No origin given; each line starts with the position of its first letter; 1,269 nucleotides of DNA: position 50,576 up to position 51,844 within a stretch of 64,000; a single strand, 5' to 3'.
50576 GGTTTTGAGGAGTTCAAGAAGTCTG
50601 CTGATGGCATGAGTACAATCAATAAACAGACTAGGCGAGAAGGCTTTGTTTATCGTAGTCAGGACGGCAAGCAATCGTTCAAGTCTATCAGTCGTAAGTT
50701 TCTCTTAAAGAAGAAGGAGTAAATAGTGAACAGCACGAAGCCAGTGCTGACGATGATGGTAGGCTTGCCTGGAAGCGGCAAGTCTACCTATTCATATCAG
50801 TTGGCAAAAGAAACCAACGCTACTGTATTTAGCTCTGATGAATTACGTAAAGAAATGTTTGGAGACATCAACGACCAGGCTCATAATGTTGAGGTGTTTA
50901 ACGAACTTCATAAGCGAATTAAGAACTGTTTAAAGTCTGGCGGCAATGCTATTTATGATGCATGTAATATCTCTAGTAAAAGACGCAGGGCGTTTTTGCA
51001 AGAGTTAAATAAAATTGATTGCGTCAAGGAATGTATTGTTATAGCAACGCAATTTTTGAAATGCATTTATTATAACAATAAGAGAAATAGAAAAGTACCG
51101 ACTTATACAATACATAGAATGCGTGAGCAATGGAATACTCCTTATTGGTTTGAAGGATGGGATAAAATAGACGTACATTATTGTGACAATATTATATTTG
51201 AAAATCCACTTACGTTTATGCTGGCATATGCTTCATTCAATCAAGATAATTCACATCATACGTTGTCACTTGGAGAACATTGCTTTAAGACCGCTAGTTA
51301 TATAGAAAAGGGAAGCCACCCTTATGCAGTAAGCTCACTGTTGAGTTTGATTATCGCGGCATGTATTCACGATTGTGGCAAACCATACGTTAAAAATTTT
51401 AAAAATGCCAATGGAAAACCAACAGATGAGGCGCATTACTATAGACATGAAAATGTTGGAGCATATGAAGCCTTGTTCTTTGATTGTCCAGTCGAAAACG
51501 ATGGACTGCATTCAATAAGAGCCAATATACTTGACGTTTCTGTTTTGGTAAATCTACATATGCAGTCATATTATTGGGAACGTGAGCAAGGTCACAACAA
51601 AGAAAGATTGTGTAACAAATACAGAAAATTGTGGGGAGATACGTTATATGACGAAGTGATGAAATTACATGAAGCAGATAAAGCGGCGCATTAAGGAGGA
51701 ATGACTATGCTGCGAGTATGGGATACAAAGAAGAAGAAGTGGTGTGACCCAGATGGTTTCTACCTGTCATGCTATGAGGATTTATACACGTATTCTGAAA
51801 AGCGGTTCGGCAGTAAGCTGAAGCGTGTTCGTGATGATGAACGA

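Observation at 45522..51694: tRNA cluster followed by an RNA ligase and a kinase/HD-phosphoesterase: RNA-repair (anti-anticodon-nuclease) cassette with a non-T4 healing enzyme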

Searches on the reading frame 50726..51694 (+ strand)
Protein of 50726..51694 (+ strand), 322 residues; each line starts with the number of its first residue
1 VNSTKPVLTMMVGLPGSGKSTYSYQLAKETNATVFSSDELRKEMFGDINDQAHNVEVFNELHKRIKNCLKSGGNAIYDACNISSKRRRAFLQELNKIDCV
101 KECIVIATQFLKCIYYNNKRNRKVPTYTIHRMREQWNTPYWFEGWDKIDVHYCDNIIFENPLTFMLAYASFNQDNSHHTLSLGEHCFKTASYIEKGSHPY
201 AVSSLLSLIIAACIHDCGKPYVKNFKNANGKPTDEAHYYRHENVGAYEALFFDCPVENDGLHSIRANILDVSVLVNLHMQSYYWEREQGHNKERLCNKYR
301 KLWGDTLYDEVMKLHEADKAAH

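Call 3: search_protein_families(library=pfam, proteins=[window:50726-51694:+], max_evalue=0.01)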
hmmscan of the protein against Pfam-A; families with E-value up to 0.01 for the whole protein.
window:50726-51694:+ (322 aa): 6 families
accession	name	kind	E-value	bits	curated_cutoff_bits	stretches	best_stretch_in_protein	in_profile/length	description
PF13671.12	AAA_33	-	2.5e-20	73.7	27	1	8-135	1-139/143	AAA domain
PF01591.24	6PF2K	-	5.8e-07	29.5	27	0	63-100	90-125/223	6-phosphofructo-2-kinase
PF08433.16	KTI12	-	2.4e-06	27.7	22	1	8-147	3-148/271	Chromatin associated protein KTI12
PF13207.12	AAA_17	-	7.7e-05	23.4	27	1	12-45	1-35/136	AAA domain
PF06414.18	Zeta_toxin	-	0.00025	21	22.3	1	4-60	14-78/199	Zeta toxin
PF13238.12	AAA_18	-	0.00044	21.1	29.4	1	12-79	4-79/128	AAA domain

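Call 4: search_protein_families(library=phrogs, proteins=[window:50726-51694:+], max_evalue=0.001)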
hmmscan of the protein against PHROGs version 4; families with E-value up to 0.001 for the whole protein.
window:50726-51694:+ (322 aa): 7 families
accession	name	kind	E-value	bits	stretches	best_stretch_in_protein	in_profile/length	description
phrog_6931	-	unknown function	3.2e-34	119.6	2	2-152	181-340/343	-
phrog_505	-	other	4e-18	66.9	1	7-143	3-147/295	polynucleotide kinase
phrog_2071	-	other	9.3e-13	49.6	1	4-137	14-142/282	ATPase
phrog_35548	-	unknown function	5.5e-08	33.7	1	8-123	7-127/166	-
phrog_10255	-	other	1e-06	29.7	1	11-46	6-41/230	kinase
phrog_246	-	other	4e-05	23.8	1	7-108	8-108/417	NinI-like serine-threonine phosphatase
phrog_8238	-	DNA, RNA and nucleotide metabolism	0.00056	19.1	1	7-135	3-139/737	RNA ligase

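Call 5: search_solved_structures(query=window:50726-51694:+, max_evalue=1, show_alignments=3)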
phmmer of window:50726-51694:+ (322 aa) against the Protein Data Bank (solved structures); distinct sequences matched with E-value up to 1: 18.
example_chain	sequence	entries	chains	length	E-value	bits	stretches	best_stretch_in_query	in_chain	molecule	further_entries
4gp7_A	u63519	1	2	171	9.4e-10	41.6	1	8-136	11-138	Metallophosphoesterase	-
4jst_A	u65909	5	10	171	1.3e-09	41.2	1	8-136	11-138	Metallophosphoesterase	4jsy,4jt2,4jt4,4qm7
4gp6_A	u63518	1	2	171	5.5e-09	39.1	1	8-136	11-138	Metallophosphoesterase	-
4mde_A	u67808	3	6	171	2.2e-08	37.1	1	8-136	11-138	Metallophosphoesterase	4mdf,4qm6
3adb_A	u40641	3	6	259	3e-05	26.8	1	7-147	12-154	L-seryl-tRNA(Sec) kinase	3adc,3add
3a4l_A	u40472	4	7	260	3.3e-05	26.7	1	8-147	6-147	L-seryl-tRNA(Sec) kinase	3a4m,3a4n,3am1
4xrp_A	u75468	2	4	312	0.00069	22.3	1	6-85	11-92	Pnkp1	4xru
9d8a_A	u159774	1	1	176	0.0015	21.2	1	8-113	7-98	Rhizopus azygosporus Kinase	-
9drz_A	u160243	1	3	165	0.0043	19.7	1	9-109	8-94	p-loop containing nucleoside triphosphatehydrolase protein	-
4v2x_A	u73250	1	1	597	0.19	14.3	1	270-304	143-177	ENDO-BETA-1,4-GLUCANASE (CELLULASE B)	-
3d3q_A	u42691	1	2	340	0.19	14.3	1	3-50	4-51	tRNA delta(2)-isopentenylpyrophosphate transferase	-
7t7t_A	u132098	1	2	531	0.34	13.5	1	24-122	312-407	Protein TONSOKU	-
1kag_A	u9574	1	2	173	0.48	13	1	10-69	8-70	Shikimate kinase I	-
1rkb_A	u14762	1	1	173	0.57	12.7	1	10-84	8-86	Protein AD-004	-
3iij_A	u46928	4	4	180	0.6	12.7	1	10-85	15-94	Coilin-interacting nuclear ATPase protein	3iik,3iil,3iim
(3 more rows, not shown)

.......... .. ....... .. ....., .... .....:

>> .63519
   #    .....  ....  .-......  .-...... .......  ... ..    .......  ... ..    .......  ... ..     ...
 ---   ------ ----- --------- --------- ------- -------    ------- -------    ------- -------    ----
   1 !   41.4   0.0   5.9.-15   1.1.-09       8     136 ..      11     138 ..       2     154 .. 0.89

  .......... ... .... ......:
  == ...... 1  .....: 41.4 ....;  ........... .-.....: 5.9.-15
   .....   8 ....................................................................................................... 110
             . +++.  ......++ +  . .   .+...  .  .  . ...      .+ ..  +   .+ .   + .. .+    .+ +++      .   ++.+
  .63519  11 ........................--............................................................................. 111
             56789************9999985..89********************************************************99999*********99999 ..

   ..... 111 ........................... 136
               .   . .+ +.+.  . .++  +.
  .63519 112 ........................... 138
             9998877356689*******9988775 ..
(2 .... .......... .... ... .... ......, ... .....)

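Call 8: find_homologous_proteins(query=window:50726-51694:+, max_evalue=0.001)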
Query window:50726-51694:+ (322 aa): 1542 proteins with E <= 0.001 among 2537 candidates; the best 120 are listed.
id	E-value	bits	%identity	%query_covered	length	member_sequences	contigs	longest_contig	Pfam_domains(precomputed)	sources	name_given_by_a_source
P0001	8.8e-222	753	99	100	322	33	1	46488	PF01591.25,PF13671.13,PF08433.17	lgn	-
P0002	9.9e-122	424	60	100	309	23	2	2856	PF01591.25,PF01966.29,PF13671.13,PF13207.13,PF08433.17,PF13238.13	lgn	-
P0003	6.0e-121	422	60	100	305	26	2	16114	PF06414.19,PF01591.25,PF13671.13,PF13207.13,PF08433.17,PF13238.13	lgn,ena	-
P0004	9.8e-118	411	58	100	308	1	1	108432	PF01591.25,PF01966.29,PF13671.13,PF13207.13,PF08433.17,PF13238.13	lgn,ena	-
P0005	2.6e-116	407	56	100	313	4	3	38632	PF01591.25,PF13671.13,PF08433.17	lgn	-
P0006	3.4e-116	406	57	100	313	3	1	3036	PF06414.19,PF01591.25,PF13671.13,PF13207.13,PF08433.17,PF13238.13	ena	-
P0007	1.5e-112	394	56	100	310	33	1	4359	PF06414.19,PF01591.25,PF13671.13,PF13207.13,PF08433.17,PF13238.13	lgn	-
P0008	2.9e-112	393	56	100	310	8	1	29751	PF06414.19,PF13671.13,PF13207.13,PF08433.17,PF13238.13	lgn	-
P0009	4.2e-112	393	56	100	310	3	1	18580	PF06414.19,PF01591.25,PF13671.13,PF08433.17,PF13238.13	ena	-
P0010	4.4e-112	393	56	99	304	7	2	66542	PF06414.19,PF01591.25,PF13671.13,PF08433.17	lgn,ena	-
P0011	2.1e-110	387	57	100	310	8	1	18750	PF06414.19,PF13671.13,PF13207.13,PF08433.17,PF13238.13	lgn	-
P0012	2.6e-110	387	56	99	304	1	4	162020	PF01591.25,PF13671.13,PF13207.13,PF08433.17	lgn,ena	-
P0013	6.9e-110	386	55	99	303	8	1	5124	PF06414.19,PF01591.25,PF13671.13,PF13207.13,PF08433.17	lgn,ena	-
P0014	7.2e-110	385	55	100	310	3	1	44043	PF06414.19,PF13671.13,PF08433.17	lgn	-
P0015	7.4e-110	385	56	99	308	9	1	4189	PF01591.25,PF13671.13,PF13207.13,PF08433.17,PF13238.13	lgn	-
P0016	1.8e-109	384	56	99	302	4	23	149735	PF06414.19,PF01591.25,PF01966.29,PF13671.13,PF13207.13,PF08433.17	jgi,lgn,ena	-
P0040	2.2e-102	361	54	100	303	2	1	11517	PF01591.25,PF01966.29,PF13671.13,PF13207.13,PF08433.17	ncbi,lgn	-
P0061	9.9e-99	349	54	98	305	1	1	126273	PF01591.25,PF13671.13,PF08433.17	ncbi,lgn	-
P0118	5.0e-95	337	49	99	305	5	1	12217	PF13671.13,PF08433.17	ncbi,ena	-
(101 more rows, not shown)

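Call 10: search_protein_families(library=ncbifam, proteins=[window:50726-51694:+], max_evalue=1)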
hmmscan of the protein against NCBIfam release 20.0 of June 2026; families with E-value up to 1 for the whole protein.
window:50726-51694:+ (322 aa): 18 families
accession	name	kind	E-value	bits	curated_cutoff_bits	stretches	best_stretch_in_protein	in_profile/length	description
TIGR04075.1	bacter_Pnkp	equivalog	1.2e-13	50.2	750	1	7-135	9-136/851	polynucleotide kinase-phosphatase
TIGR03574.1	selen_PSTK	equivalog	1.3e-12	47.7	290.5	1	10-151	3-147/249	L-seryl-tRNA(Sec) kinase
TIGR02692.1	tRNA_CCA_actino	equivalog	0.00026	19.8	438.8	1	206-286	280-350/466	CCA tRNA nucleotidyltransferase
TIGR00959.1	ffh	equivalog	0.0031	16.4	473.2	1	2-30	95-123/428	signal recognition particle protein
TIGR01351.1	adk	subfamily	0.0036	17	168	1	10-44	3-38/212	adenylate kinase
NF040667.1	hom_kin_desulfo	exception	0.0038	17.1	197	1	10-47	4-41/163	homoserine kinase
TIGR01663.1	PNK-3'Pase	equivalog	0.0047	15.4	502.8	1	3-145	361-494/520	bifunctional polynucleotide phosphatase/kinase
NF005994.0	PRK08118.1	equivalog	0.0052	16.8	215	1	10-41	5-36/172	DNA topology modulation protein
TIGR03575.1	selen_PSTK_euk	equivalog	0.0064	15.8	382.35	0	9-102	2-101/340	L-seryl-tRNA(Sec) kinase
NF001385.0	PRK00279.2-3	equivalog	0.013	15.1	315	1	4-44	2-42/213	adenylate kinase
TIGR02173.1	cyt_kin_arch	equivalog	0.033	14.2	102.1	1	10-48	4-45/169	(d)CMP kinase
TIGR00277.1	HDIG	domain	0.042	13.7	27.6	1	184-249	7-65/84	HDIG domain-containing metalloprotein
TIGR00174.1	miaA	equivalog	0.048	12.9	148.65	1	10-40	3-33/288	tRNA (adenosine(37)-N6)-dimethylallyltransferase MiaA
NF001386.0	PRK00279.2-4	equivalog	0.07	12.7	256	1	10-88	6-75/220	adenylate kinase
NF006743.0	PRK09270.1-2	equivalog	0.09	11.8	227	1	11-32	33-54/217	nucleoside/nucleotide kinase family protein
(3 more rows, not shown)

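Call 11: search_protein_families(library=pfam, proteins=[P0002, P0004, P0016, P0040, P0061, P0118], max_evalue=1)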
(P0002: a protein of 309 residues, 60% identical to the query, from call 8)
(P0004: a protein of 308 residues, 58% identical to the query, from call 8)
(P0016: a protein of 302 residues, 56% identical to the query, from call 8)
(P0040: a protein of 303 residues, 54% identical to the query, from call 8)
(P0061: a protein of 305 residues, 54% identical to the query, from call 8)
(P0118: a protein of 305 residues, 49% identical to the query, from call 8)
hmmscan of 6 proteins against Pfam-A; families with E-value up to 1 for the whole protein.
P0002 (309 aa): 16 families
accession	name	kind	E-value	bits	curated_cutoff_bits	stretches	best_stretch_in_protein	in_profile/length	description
PF13671.12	AAA_33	-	1.5e-17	64.6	27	1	8-107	1-105/143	AAA domain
PF08433.16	KTI12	-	1e-08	35.5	22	1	8-177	3-181/271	Chromatin associated protein KTI12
PF01591.24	6PF2K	-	5.9e-08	32.7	27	1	3-101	10-125/223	6-phosphofructo-2-kinase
PF01966.28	HD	-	1.4e-07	32.2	22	1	184-306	3-112/116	HD domain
PF13238.12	AAA_18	-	1.6e-05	25.8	29.4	1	12-74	4-68/128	AAA domain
PF13207.12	AAA_17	-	1.6e-05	25.6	27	1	12-49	1-39/136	AAA domain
PF06414.18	Zeta_toxin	-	0.0064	16.4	22.3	1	3-43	13-57/199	Zeta toxin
PF00503.26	G-alpha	-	0.007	16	48.8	1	5-140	20-124/333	G-protein alpha subunit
PF01202.28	SKI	-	0.018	15.6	22.1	1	16-47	2-33/159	Shikimate kinase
PF13189.12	Cytidylate_kin2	-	0.035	14.7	28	1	16-92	9-82/176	Cytidylate kinase-like family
PF19975.5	DO-GTPase1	-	0.039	13.7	27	1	12-32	3-23/271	Double-GTPase 1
PF01583.26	APS_kinase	-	0.077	13.5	21.1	1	6-70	2-62/152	Adenylylsulphate kinase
PF00004.35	AAA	-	0.1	13.5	21.2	1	10-43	2-37/131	ATPase family associated with various cellular activities (AAA)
PF20720.3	nSTAND3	-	0.14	12.3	27.2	1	8-30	19-41/155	Novel STAND NTPase 3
PF02224.24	Cytidylate_kin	-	0.16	12.1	26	1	16-39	8-31/211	Cytidylate kinase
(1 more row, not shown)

P0004 (308 aa): 18 families
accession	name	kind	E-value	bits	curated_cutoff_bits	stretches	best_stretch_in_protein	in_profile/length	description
PF13671.12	AAA_33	-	6.9e-24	85.2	27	1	8-132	1-136/143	AAA domain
PF08433.16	KTI12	-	1.6e-10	41.4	22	1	7-146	2-147/271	Chromatin associated protein KTI12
PF01591.24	6PF2K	-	5.9e-10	39.3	27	1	3-109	10-134/223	6-phosphofructo-2-kinase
PF01966.28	HD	-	3.5e-08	34.2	22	1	183-278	2-93/116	HD domain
PF13207.12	AAA_17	-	1.1e-05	26.2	27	1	12-61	1-61/136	AAA domain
PF13238.12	AAA_18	-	2.3e-05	25.3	29.4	1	10-74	2-68/128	AAA domain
PF06414.18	Zeta_toxin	-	0.00021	21.2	22.3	1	4-108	14-131/199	Zeta toxin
PF00004.35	AAA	-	0.0023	18.8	21.2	1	9-122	1-121/131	ATPase family associated with various cellular activities (AAA)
PF00503.26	G-alpha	-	0.024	14.2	48.8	1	9-139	24-123/333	G-protein alpha subunit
PF13189.12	Cytidylate_kin2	-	0.031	14.9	28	1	15-93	8-88/176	Cytidylate kinase-like family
PF00406.28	ADK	-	0.035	14.7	26.8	1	11-44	1-35/151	Adenylate kinase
PF19975.5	DO-GTPase1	-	0.036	13.8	27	1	10-32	1-23/271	Double-GTPase 1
PF01583.26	APS_kinase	-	0.051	14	21.1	1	7-58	3-50/152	Adenylylsulphate kinase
PF02224.24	Cytidylate_kin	-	0.085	13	26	1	15-40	7-32/211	Cytidylate kinase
PF01202.28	SKI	-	0.09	13.3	22.1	1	16-46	2-32/159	Shikimate kinase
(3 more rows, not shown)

P0016 (302 aa): 18 families
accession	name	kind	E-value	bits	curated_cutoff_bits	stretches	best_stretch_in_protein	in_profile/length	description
PF13671.12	AAA_33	-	6.6e-26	91.8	27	1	6-133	1-139/143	AAA domain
PF08433.16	KTI12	-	2.5e-10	40.8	22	1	6-144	3-147/271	Chromatin associated protein KTI12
PF06414.18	Zeta_toxin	-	1.2e-07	31.8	22.3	1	2-130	14-162/199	Zeta toxin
PF01591.24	6PF2K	-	1.9e-07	31.1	27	2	57-119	86-146/223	6-phosphofructo-2-kinase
PF01966.28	HD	-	4.3e-06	27.4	22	1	181-299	2-112/116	HD domain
PF13207.12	AAA_17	-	5.8e-06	27.1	27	1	10-68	1-58/136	AAA domain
PF13238.12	AAA_18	-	0.0065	17.4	29.4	1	8-72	2-68/128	AAA domain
PF13401.12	AAA_22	-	0.0091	16.8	27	1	6-80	7-77/130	AAA domain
PF13189.12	Cytidylate_kin2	-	0.02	15.5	28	1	12-93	7-90/176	Cytidylate kinase-like family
PF07065.19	D123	-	0.038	13.6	24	1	44-99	60-115/300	D123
PF00004.35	AAA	-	0.039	14.8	21.2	1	7-45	1-41/131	ATPase family associated with various cellular activities (AAA)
PF01583.26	APS_kinase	-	0.068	13.6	21.1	1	4-65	2-59/152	Adenylylsulphate kinase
PF00448.28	SRP54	-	0.072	13.2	22.7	1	5-30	2-27/196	SRP54-type protein, GTPase domain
PF06309.17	Torsin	-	0.073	13.6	27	1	2-73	51-123/127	Torsin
PF13191.12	AAA_16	-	0.081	13.8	32.6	1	5-74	25-98/167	AAA ATPase domain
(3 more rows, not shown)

P0040 (303 aa): 17 families
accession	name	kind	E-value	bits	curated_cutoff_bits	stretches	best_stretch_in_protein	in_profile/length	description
PF13671.12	AAA_33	-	6.2e-27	95.1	27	1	9-135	2-139/143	AAA domain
PF08433.16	KTI12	-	1.2e-12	48.3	22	1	9-147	4-148/271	Chromatin associated protein KTI12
PF01591.24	6PF2K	-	4.5e-09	36.4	27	1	3-100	10-125/223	6-phosphofructo-2-kinase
PF01966.28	HD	-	7.5e-07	29.9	22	1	183-300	2-112/116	HD domain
PF13207.12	AAA_17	-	2.1e-06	28.5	27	1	12-69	1-57/136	AAA domain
PF13238.12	AAA_18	-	7.5e-05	23.6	29.4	1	10-121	2-112/128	AAA domain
PF06414.18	Zeta_toxin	-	0.00026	21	22.3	1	3-115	13-138/199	Zeta toxin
PF01583.26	APS_kinase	-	0.0051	17.3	21.1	1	6-114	2-115/152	Adenylylsulphate kinase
PF00406.28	ADK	-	0.011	16.3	26.8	1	11-56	1-46/151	Adenylate kinase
PF13401.12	AAA_22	-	0.014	16.2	27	1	8-81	7-65/130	AAA domain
PF17213.9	Hydin_ADK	-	0.02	15.5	27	1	10-55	3-48/196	Hydin Adenylate kinase-like domain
PF13521.12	AAA_28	-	0.052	14.2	27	1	9-42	2-34/164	AAA domain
PF00503.26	G-alpha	-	0.12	11.9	48.8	1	3-140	18-124/333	G-protein alpha subunit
PF02224.24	Cytidylate_kin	-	0.17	12.1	26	1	15-40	7-32/211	Cytidylate kinase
PF01202.28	SKI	-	0.2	12.2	22.1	1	16-48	2-34/159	Shikimate kinase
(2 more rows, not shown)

P0061 (305 aa): 12 families
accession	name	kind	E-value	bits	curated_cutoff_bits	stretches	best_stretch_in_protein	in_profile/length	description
PF13671.12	AAA_33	-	2e-24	87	27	1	11-138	1-139/143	AAA domain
PF08433.16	KTI12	-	1e-09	38.7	22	1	11-150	3-148/271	Chromatin associated protein KTI12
PF01591.24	6PF2K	-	4.2e-07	30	27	1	9-104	13-125/223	6-phosphofructo-2-kinase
PF13207.12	AAA_17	-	0.00015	22.5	27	1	16-70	2-67/136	AAA domain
PF01966.28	HD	-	0.00061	20.5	22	1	181-302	4-112/116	HD domain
PF13238.12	AAA_18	-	0.0017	19.2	29.4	1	12-118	1-106/128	AAA domain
PF01583.26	APS_kinase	-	0.025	15.1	21.1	1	10-67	3-65/152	Adenylylsulphate kinase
PF24883.2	NPHP3_N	-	0.039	14.6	24.8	1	8-57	21-66/164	Nephrocystin 3, N-terminal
PF13401.12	AAA_22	-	0.051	14.3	27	1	8-83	4-65/130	AAA domain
PF17213.9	Hydin_ADK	-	0.11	13.1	27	1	15-54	5-44/196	Hydin Adenylate kinase-like domain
PF13521.12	AAA_28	-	0.19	12.4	27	0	12-45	2-34/164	AAA domain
PF06414.18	Zeta_toxin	-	0.23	11.3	22.3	1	9-100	16-120/199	Zeta toxin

P0118 (305 aa): 6 families
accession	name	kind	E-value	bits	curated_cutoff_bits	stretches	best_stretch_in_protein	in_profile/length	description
PF13671.12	AAA_33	-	2.7e-22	80.1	27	1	7-137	2-143/143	AAA domain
PF08433.16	KTI12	-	3.3e-14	53.5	22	1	8-182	5-185/271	Chromatin associated protein KTI12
PF01591.24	6PF2K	-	0.0001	22.2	27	1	58-125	83-153/223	6-phosphofructo-2-kinase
PF13238.12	AAA_18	-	0.0017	19.3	29.4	1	10-120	4-113/128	AAA domain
PF13207.12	AAA_17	-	0.015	16.1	27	1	11-118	2-122/136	AAA domain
PF06414.18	Zeta_toxin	-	0.12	12.2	22.3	1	3-133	15-165/199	Zeta toxin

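Call 13: find_encoding_contigs(protein=P0016, flank=8000, max_places=6)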
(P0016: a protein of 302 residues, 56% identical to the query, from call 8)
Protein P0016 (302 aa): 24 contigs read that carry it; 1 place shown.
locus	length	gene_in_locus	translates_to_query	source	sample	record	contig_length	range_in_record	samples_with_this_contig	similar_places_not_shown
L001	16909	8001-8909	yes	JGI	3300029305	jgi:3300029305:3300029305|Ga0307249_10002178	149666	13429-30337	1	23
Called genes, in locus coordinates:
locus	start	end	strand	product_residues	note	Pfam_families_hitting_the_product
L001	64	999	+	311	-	PF22823:MrpR_C_cat (weak)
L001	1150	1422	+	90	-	-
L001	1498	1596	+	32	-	-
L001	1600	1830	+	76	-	-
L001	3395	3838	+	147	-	PF00383:dCMP_cyt_deam_1, PF14437:MafB19-deam (faint)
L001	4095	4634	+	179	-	PF04542:Sigma70_r2 (weak), PF00196:GerE (weak), PF08281:Sigma70_r4_2 (weak)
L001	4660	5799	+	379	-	PF00266:Aminotran_5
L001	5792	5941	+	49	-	-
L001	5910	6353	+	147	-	PF09424:YqeY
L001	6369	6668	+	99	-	-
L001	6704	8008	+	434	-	PF09414:RNA_ligase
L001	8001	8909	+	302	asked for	PF01591:6PF2K (faint), PF06414:Zeta_toxin (weak), PF08433:KTI12, PF13207:AAA_17 (weak), PF13671:AAA_33, PF01966:HD (weak)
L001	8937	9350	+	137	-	PF09643:YopX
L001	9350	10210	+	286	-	PF00763:THF_DHG_CYH, PF02882:THF_DHG_CYH_C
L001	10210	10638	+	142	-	PF15891:Nuc_deoxyri_tr2 (weak), PF05014:Nuc_deoxyrib_tr (weak)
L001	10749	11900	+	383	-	-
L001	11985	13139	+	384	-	PF13479:AAA_24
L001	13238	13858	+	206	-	PF26927:Phage_SPbeta_YorH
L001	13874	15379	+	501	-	-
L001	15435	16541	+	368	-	-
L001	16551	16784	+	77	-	-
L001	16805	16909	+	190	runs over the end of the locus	-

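Call 14: find_encoding_contigs(protein=P0004, flank=8000, max_places=3)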
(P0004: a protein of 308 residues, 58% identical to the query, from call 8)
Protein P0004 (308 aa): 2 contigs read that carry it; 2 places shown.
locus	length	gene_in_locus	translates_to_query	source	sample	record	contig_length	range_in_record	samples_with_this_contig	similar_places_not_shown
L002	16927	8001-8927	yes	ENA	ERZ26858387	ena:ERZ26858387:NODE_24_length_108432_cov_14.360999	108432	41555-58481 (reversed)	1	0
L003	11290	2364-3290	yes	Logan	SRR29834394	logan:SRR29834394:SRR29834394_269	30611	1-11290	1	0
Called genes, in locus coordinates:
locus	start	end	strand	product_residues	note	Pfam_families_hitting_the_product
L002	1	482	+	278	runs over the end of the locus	PF13392:HNH_3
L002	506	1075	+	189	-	-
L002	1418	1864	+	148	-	PF00383:dCMP_cyt_deam_1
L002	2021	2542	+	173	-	PF04542:Sigma70_r2, PF00196:GerE, PF04545:Sigma70_r4 (faint)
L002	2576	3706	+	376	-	PF14284:PcfJ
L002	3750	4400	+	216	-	PF13876:Phage_gp49_66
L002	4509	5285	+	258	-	-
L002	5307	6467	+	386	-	PF00266:Aminotran_5, PF01212:Beta_elim_lyase (weak)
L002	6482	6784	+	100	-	-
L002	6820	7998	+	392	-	PF21189:PHA02142, PF09414:RNA_ligase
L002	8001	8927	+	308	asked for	PF01591:6PF2K, PF08433:KTI12, PF13238:AAA_18 (faint), PF13671:AAA_33, PF13207:AAA_17 (weak), PF01966:HD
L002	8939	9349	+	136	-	PF09643:YopX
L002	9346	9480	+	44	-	-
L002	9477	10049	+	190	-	-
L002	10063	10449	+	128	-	-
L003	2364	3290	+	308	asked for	PF01591:6PF2K, PF08433:KTI12, PF13238:AAA_18 (faint), PF13671:AAA_33, PF13207:AAA_17 (weak), PF01966:HD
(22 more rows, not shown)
